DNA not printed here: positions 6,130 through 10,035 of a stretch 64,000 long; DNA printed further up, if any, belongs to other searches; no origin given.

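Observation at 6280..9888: Fully cytoplasmic HTCS-like regulator: LacI sugar sensor fused to kinase, two receivers and an AraC output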

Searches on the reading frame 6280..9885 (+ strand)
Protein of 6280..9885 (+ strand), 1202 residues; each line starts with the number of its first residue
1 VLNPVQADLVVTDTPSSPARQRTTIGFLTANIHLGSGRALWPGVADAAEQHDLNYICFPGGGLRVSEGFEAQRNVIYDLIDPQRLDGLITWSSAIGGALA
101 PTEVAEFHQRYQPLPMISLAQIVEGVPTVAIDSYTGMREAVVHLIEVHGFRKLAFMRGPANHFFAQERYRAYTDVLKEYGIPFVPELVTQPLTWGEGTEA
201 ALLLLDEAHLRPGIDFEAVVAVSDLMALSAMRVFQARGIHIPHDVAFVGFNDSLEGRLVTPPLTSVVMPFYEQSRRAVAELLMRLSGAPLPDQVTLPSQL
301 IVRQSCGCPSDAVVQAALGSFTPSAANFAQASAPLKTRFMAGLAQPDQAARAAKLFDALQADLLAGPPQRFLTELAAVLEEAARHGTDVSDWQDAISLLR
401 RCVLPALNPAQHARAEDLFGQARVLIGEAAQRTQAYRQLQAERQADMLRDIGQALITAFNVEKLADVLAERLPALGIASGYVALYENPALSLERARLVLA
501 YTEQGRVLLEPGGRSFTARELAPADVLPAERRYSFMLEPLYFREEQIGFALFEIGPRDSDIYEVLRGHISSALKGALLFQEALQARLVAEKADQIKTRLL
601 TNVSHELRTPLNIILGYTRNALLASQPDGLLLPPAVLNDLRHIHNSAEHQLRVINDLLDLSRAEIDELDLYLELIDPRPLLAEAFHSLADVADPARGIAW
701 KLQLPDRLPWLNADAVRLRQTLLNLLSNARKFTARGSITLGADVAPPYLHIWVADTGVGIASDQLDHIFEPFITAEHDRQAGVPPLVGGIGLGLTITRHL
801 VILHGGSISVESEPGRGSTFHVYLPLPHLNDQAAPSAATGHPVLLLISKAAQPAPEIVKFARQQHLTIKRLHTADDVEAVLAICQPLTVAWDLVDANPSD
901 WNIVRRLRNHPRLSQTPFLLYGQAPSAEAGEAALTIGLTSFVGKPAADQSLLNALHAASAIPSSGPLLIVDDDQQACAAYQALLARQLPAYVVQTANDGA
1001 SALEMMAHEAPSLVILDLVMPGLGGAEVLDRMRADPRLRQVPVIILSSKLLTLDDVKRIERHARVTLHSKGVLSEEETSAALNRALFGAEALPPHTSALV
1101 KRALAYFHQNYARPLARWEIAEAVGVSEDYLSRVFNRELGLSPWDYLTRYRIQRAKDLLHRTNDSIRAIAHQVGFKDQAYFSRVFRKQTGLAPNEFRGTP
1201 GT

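Call 5: search_protein_families(library=pfam, proteins=[window:6280-9885:+], max_evalue=1)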
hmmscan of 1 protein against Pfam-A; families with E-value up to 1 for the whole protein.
window:6280-9885:+ (1202 aa): 8 families
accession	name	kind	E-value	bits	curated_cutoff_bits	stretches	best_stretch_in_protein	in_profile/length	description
PF13377.12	Peripla_BP_3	-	9.6e-28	97.8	26.5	1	143-306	3-167/167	Periplasmic binding protein-like domain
PF12833.13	HTH_18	-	2.4e-25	89.1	33.6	1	1120-1197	1-78/80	Helix-turn-helix domain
PF02518.31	HATPase_c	-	6.5e-24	84.9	26.4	1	714-827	2-110/111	Histidine kinase-, DNA gyrase B-, and HSP90-like ATPase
PF00072.30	Response_reg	-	1.1e-19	71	30.2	2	968-1050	2-80/111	Response regulator receiver domain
PF00165.29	HTH_AraC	-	3.5e-17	62.5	26.6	2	1162-1197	7-41/42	Bacterial regulatory helix-turn-helix proteins, AraC family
PF00512.31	HisKA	-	2.4e-13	50.3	26.9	1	596-664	2-64/66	His Kinase A (phospho-acceptor) domain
PF00532.27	Peripla_BP_1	-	2.7e-12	47.2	22.2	1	40-266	19-242/281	Periplasmic binding proteins and sugar binding domain of LacI family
PF13407.12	Peripla_BP_4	-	0.11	12.5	35.1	1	151-252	122-218/258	Periplasmic binding protein domain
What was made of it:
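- On GAF domain: No GAF family found even at E <= 1 (call 5)
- On AraC/XylS class-II activators: The HTH_18 domain is present (call 5).
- Checked: Pfam domains (call 5).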

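Call 6: search_protein_families(library=ncbifam, proteins=[window:6280-9885:+], max_evalue=0.1)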
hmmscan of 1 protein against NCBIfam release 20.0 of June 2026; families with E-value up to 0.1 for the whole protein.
window:6280-9885:+ (1202 aa): 197 families (the best 25 are shown)
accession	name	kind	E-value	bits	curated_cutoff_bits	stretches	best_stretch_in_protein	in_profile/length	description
TIGR02956.1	TMAO_torS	equivalog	2.4e-59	201.4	676.5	2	584-835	452-691/967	TMAO reductase system sensor histidine kinase/response regulator TorS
NF038297.2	hybrid_HK_HrmK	equivalog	6.3e-56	190.2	725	2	590-952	229-600/607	hybrid histidine kinase/response regulator HrmK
NF011874.0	PRK15347.1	equivalog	5.8e-52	176.9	852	2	584-830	386-618/921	two component system sensor kinase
NF041947.1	LuxQ_Vibrio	equivalog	7.1e-50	169.7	1200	2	583-834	459-704/843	quorum-sensing autoinducer 2 sensor kinase/phosphatase LuxQ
NF008318.0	PRK11107.1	equivalog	3.3e-49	167.7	890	1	588-1048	285-749/920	two-component sensor histidine kinase BarA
NF008099.0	PRK10841.1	equivalog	4e-47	160.6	920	1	587-1048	461-904/949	two-component system sensor histidine kinase RcsC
NF008302.0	PRK11091.1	equivalog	1.1e-45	156.2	838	2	589-834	276-513/779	aerobic respiration two-component sensor histidine kinase ArcB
NF046044.1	PnpS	equivalog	7.6e-43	147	400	1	591-825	165-390/390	two-component system histidine kinase PnpS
NF008543.0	PRK11466.1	equivalog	1.5e-42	145.5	982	1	580-831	428-667/914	TMAO reductase system sensor histidine kinase/response regulator TorS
NF041880.1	EPS_EpsF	equivalog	7.5e-40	136.8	900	2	579-825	257-492/492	response regulator EpsF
NF047465.1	hybrid_HK_LvrA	exception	5.4e-38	130.5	1200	2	591-826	197-422/819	hybrid histidine kinase/response regulator LvrA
NF033092.0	HK_WalK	equivalog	2.2e-37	128.9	725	1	590-826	366-594/594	cell wall metabolism sensor histidine kinase WalK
NF050805.1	CellDivHKDivJCaul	equivalog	1.7e-36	125.6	1000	1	582-826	284-520/531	cell cycle sensor histidine kinase DivJ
NF041832.1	near_NosP_CTERM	subfamily_domain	6.9e-36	124.1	400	2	590-834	1-233/370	NahK/ErcS family hybrid sensor histidine kinase/response regulator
TIGR02966.1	phoR_proteo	equivalog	8.8e-36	123.6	334.2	1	590-823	108-332/333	phosphate regulon sensor histidine kinase PhoR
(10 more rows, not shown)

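Call 10: find_homologous_proteins(query=window:6280-9885:+, max_evalue=1e-10)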
Query window:6280-9885:+ (1202 aa): 770 proteins with E <= 1e-10 among 8000 candidates; the best 120 are listed.
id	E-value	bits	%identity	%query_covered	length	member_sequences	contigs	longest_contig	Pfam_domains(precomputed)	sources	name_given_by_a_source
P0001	0.0e+0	2675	100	100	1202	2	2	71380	PF12833.14,PF13377.13,PF00532.28,PF02518.32,PF00512.32,PF00165.30,PF00072.31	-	-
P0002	0.0e+0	2281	86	100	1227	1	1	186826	PF12833.14,PF13377.13,PF00532.28,PF02518.32,PF00512.32,PF00165.30,PF00072.31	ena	-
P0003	0.0e+0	2260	86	99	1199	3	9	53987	PF12833.14,PF13377.13,PF00532.28,PF02518.32,PF00512.32,PF00165.30,PF00072.31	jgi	jgi:signal transduction histidine kinase/DNA-binding LacI/PurR family transcriptional regulator/AraC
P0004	0.0e+0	2247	85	99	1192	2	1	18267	PF12833.14,PF13377.13,PF00532.28,PF02518.32,PF00512.32,PF00165.30,PF00072.31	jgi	jgi:signal transduction histidine kinase/DNA-binding LacI/PurR family transcriptional regulator/AraC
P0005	0.0e+0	2242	87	98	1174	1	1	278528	PF12833.14,PF13377.13,PF00532.28,PF02518.32,PF00512.32,PF00165.30,PF00072.31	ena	-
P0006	0.0e+0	2207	83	100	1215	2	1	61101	PF12833.14,PF13377.13,PF00532.28,PF02518.32,PF00512.32,PF00165.30,PF00072.31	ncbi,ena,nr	ncbi:two-component system, NarL family, sensor histidine kinase EvgS [Thermoflexales bacterium]|nr:t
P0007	0.0e+0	2197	82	100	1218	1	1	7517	PF12833.14,PF13377.13,PF00532.28,PF02518.32,PF00512.32,PF00165.30,PF00072.31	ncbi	-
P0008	0.0e+0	2025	83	94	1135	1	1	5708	PF12833.14,PF13377.13,PF00532.28,PF02518.32,PF00512.32,PF00165.30,PF00072.31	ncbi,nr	ncbi:MAG TPA: ATP-binding protein, partial [Anaerolineae bacterium]|nr:ATP-binding protein [Anaeroli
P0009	0.0e+0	1860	81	87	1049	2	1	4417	PF12833.14,PF13377.13,PF00532.28,PF02518.32,PF00512.32,PF00165.30,PF00072.31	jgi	jgi:signal transduction histidine kinase/AraC-like DNA-binding protein/DNA-binding response OmpR fam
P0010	0.0e+0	1860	71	98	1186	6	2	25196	PF12833.14,PF13377.13,PF00532.28,PF02518.32,PF00512.32,PF00165.30,PF00072.31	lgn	-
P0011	0.0e+0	1840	71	98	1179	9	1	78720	PF12833.14,PF13377.13,PF00532.28,PF02518.32,PF00512.32,PF00165.30,PF00072.31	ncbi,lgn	-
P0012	0.0e+0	1839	70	99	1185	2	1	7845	PF12833.14,PF13377.13,PF00532.28,PF02518.32,PF00512.32,PF00165.30,PF00072.31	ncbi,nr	ncbi:MAG TPA: substrate-binding domain-containing protein [Anaerolineae bacterium]|nr:substrate-bind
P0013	0.0e+0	1829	69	99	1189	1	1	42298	PF12833.14,PF13377.13,PF00532.28,PF02518.32,PF00512.32,PF00165.30,PF00072.31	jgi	-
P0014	0.0e+0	1827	71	98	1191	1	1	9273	PF12833.14,PF13377.13,PF00532.28,PF02518.32,PF00512.32,PF00165.30,PF00072.31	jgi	jgi:signal transduction histidine kinase/DNA-binding LacI/PurR family transcriptional regulator/AraC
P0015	0.0e+0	1771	68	99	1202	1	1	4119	PF12833.14,PF13377.13,PF00532.28,PF02518.32,PF00512.32,PF00165.30,PF00072.31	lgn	-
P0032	0.0e+0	1574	61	98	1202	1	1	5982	PF12833.14,PF13377.13,PF00532.28,PF02518.32,PF00512.32,PF00165.30,PF00072.31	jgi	jgi:signal transduction histidine kinase/AraC-like DNA-binding protein/CheY-like chemotaxis protein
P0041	0.0e+0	1564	60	98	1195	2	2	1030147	PF12833.14,PF13377.13,PF00532.28,PF02518.32,PF00512.32,PF00165.30,PF00072.31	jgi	jgi:signal transduction histidine kinase/DNA-binding LacI/PurR family transcriptional regulator/AraC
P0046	0.0e+0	1550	60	99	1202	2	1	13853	PF12833.14,PF13377.13,PF00532.28,PF02518.32,PF00512.32,PF00165.30,PF00072.31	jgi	jgi:signal transduction histidine kinase/DNA-binding LacI/PurR family transcriptional regulator/AraC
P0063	0.0e+0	1474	60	98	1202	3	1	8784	PF12833.14,PF13377.13,PF00532.28,PF02518.32,PF00512.32,PF00165.30,PF00072.31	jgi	jgi:signal transduction histidine kinase/AraC-like DNA-binding protein/DNA-binding response OmpR fam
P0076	0.0e+0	1432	55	99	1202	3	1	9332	PF12833.14,PF13377.13,PF00532.28,PF02518.32,PF00512.32,PF00165.30,PF00072.31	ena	-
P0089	0.0e+0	1423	55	100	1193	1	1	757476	PF12833.14,PF13377.13,PF02518.32,PF00512.32,PF00165.30,PF00072.31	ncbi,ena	-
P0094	0.0e+0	1421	55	98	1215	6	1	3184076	PF12833.14,PF13377.13,PF00532.28,PF02518.32,PF00512.32,PF00165.30,PF00072.31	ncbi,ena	-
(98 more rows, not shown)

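Call 30: find_encoding_contigs(protein=P0002, flank=10000, max_places=1)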
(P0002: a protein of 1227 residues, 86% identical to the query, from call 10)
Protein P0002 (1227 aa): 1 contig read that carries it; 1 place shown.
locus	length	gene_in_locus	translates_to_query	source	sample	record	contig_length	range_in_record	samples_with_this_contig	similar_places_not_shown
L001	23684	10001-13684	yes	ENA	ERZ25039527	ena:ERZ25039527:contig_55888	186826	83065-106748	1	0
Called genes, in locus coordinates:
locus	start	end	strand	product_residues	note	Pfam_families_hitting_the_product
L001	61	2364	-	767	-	PF01381:HTH_3, PF12844:HTH_19 (weak), PF13401:AAA_22 (faint), PF13560:HTH_31, PF00931:NB-ARC (weak), PF13191:AAA_16, PF05729:NACHT (weak), PF25872:HTH_77 (weak), +2 more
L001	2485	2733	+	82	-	-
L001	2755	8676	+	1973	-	PF25020:TTR_TEN1-4, PF24329:FN-plug_TEN1-4 (weak), PF01436:NHL (faint), PF24684:Vgb_lyase, PF25021:TEN_NHL (weak), PF25023:TEN_YD-shell, PF05593:RHS_repeat (weak)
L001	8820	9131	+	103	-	-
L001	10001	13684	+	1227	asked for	PF00532:Peripla_BP_1, PF13377:Peripla_BP_3, PF00512:HisKA, PF02518:HATPase_c, PF00072:Response_reg, PF12833:HTH_18, PF00165:HTH_AraC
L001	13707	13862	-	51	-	-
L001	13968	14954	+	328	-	PF00528:BPD_transp_1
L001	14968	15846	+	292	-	PF00528:BPD_transp_1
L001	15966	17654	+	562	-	PF13416:SBP_bac_8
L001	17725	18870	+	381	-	PF07470:Glyco_hydro_88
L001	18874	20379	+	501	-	PF00295:Glyco_hydro_28, PF13229:Beta_helix (faint)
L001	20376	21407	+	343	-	PF00294:PfkB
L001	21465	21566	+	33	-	-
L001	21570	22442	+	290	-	PF01557:FAA_hydrolase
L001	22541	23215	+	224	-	PF01081:Aldolase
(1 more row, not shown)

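Call 31: find_encoding_contigs(protein=P0011, flank=10000, max_places=1)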
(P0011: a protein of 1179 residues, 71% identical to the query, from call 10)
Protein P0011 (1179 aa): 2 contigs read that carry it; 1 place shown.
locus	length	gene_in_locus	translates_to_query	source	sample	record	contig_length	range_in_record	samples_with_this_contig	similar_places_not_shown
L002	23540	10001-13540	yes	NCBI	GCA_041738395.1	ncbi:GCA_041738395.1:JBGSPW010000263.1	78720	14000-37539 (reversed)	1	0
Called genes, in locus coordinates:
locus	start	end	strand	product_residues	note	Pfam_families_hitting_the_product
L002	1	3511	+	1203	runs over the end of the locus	PF13231:PMT_2 (weak), PF25021:TEN_NHL (faint), PF01436:NHL (weak), PF08450:SGL (faint), PF17170:DUF5128 (faint), PF01436:NHL (weak)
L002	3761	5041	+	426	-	PF08442:ATP-grasp_2, PF13549:ATP-grasp_5, PF24948:Citrate_synth_N, PF00549:Ligase_CoA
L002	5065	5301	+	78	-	PF02604:PhdYeFM_antitox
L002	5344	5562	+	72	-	-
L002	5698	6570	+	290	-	PF02629:CoA_binding, PF00549:Ligase_CoA, PF13607:Succ_CoA_lig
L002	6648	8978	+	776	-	PF10131:PTPS_related (weak)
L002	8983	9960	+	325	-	PF01208:URO-D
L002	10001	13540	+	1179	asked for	PF00532:Peripla_BP_1, PF13377:Peripla_BP_3, PF00512:HisKA, PF02518:HATPase_c, PF00072:Response_reg, PF12833:HTH_18, PF00165:HTH_AraC (weak)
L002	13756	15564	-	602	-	PF03235:GmrSD_N, PF07510:GmrSD_C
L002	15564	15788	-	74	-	-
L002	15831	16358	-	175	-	PF13711:DUF4160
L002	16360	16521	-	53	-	-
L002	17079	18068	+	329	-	PF00528:BPD_transp_1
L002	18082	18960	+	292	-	PF00528:BPD_transp_1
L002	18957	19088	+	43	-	-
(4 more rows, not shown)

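Call 32: find_encoding_contigs(protein=P0041, flank=10000, max_places=1)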
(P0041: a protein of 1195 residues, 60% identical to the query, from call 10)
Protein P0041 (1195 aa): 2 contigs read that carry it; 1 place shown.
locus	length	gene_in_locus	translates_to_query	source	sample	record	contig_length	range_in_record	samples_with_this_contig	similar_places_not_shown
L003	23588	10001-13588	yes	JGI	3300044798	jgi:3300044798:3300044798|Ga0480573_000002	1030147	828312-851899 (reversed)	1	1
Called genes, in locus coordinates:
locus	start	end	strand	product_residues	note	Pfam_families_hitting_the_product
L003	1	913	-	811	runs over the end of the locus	PF00815:Histidinol_dh, PF00155:Aminotran_1_2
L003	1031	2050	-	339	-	PF01634:HisG, PF08029:HisG_C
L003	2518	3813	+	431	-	PF02056:Glyco_hydro_4, PF11975:Glyco_hydro_4C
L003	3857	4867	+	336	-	PF01869:BcrAD_BadFG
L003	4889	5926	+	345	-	PF01380:SIS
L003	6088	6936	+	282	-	PF04794:YdjC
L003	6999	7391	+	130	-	PF03551:PadR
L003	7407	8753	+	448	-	-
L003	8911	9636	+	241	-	PF01791:DeoC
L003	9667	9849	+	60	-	-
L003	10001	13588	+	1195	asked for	PF00532:Peripla_BP_1, PF13377:Peripla_BP_3, PF00512:HisKA, PF02518:HATPase_c, PF00072:Response_reg, PF12833:HTH_18, PF00165:HTH_AraC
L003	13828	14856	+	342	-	PF00528:BPD_transp_1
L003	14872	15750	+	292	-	PF00528:BPD_transp_1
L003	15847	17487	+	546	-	-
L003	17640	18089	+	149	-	PF11975:Glyco_hydro_4C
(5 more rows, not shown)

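Call 33: find_encoding_contigs(protein=P0094, flank=10000, max_places=1)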
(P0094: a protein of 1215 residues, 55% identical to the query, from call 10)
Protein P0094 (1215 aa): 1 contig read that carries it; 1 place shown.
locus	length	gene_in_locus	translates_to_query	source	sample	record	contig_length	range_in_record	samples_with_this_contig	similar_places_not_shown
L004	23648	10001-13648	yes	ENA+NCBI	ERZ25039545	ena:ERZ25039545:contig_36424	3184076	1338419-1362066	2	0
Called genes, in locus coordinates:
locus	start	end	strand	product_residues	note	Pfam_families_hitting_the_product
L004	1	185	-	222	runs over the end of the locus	PF01081:Aldolase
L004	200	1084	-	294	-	PF01557:FAA_hydrolase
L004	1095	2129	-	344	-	PF00294:PfkB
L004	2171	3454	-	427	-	PF12708:Pect-lyase_RHGA_epim, PF13229:Beta_helix (faint), PF00295:Glyco_hydro_28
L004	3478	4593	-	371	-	PF07470:Glyco_hydro_88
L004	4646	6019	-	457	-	PF02056:Glyco_hydro_4, PF11975:Glyco_hydro_4C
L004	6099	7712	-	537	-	-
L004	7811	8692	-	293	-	PF00528:BPD_transp_1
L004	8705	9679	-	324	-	PF00528:BPD_transp_1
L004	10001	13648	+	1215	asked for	PF00532:Peripla_BP_1, PF13377:Peripla_BP_3, PF00512:HisKA, PF02518:HATPase_c, PF00072:Response_reg, PF12833:HTH_18, PF00165:HTH_AraC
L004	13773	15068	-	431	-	PF03952:Enolase_N, PF00113:Enolase_C, PF13378:MR_MLE_C (weak), PF07476:MAAL_C (weak)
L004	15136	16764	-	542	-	PF06418:CTP_synth_N, PF00117:GATase, PF07722:Peptidase_C26 (weak)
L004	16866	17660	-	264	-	PF00575:S1, PF23459:S1_RRP5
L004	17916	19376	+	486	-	-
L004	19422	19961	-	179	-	PF06966:DUF1295, PF04140:ICMT (weak), PF04191:PEMT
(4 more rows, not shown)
